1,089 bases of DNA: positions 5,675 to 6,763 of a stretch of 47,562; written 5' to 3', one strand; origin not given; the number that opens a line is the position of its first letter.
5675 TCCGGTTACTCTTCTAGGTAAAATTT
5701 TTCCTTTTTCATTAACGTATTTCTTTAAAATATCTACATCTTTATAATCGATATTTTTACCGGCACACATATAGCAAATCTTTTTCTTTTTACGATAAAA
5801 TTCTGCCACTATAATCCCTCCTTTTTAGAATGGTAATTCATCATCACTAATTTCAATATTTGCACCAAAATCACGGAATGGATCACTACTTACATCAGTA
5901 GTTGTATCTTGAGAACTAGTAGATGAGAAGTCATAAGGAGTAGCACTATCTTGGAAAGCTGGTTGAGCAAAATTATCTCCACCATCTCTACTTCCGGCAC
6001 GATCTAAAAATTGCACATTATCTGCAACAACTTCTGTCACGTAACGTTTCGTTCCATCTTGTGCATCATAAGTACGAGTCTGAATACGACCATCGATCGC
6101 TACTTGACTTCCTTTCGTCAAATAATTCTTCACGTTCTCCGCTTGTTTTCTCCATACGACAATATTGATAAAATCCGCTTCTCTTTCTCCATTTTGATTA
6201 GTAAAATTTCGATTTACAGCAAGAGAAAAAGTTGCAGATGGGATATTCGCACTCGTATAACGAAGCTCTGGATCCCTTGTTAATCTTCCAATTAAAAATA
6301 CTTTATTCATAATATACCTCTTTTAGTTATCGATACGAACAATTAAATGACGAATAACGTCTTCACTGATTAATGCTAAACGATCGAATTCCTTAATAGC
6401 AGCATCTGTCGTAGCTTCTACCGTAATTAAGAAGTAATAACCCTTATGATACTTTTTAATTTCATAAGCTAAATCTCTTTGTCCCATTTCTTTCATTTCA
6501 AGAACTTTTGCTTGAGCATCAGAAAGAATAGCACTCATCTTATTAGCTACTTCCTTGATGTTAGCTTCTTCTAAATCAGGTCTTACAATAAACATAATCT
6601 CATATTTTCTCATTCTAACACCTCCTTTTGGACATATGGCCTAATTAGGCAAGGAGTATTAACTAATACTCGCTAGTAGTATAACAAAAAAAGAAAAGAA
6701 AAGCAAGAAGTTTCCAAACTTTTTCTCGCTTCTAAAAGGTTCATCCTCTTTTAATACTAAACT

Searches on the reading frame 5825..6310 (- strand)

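Call 8: search_protein_families(library=pfam, proteins=[window:5825-6310:-], max_evalue=0.001)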
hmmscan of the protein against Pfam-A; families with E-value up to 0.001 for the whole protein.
window:5825-6310:- (161 aa): 3 families
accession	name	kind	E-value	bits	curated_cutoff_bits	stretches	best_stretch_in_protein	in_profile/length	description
PF00436.31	SSB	-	1.3e-39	134.8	26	1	1-102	1-104/104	Single-strand binding protein family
PF22657.2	SSB_1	-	0.00012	22.7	27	1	2-80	1-79/91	Another single-strand binding protein family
PF01336.31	tRNA_anti-codon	-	0.00045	20.5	27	1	47-99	28-72/75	OB-fold nucleic acid binding domain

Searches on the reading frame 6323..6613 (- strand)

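Call 8: search_protein_families(library=pfam, proteins=[window:6323-6613:-], max_evalue=0.001)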
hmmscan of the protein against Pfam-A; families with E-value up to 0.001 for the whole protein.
window:6323-6613:- (96 aa): 1 family
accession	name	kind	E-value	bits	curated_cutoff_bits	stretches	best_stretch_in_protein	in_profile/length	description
PF01250.22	Ribosomal_S6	-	1.2e-28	99.6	27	1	3-93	1-90/90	Ribosomal protein S6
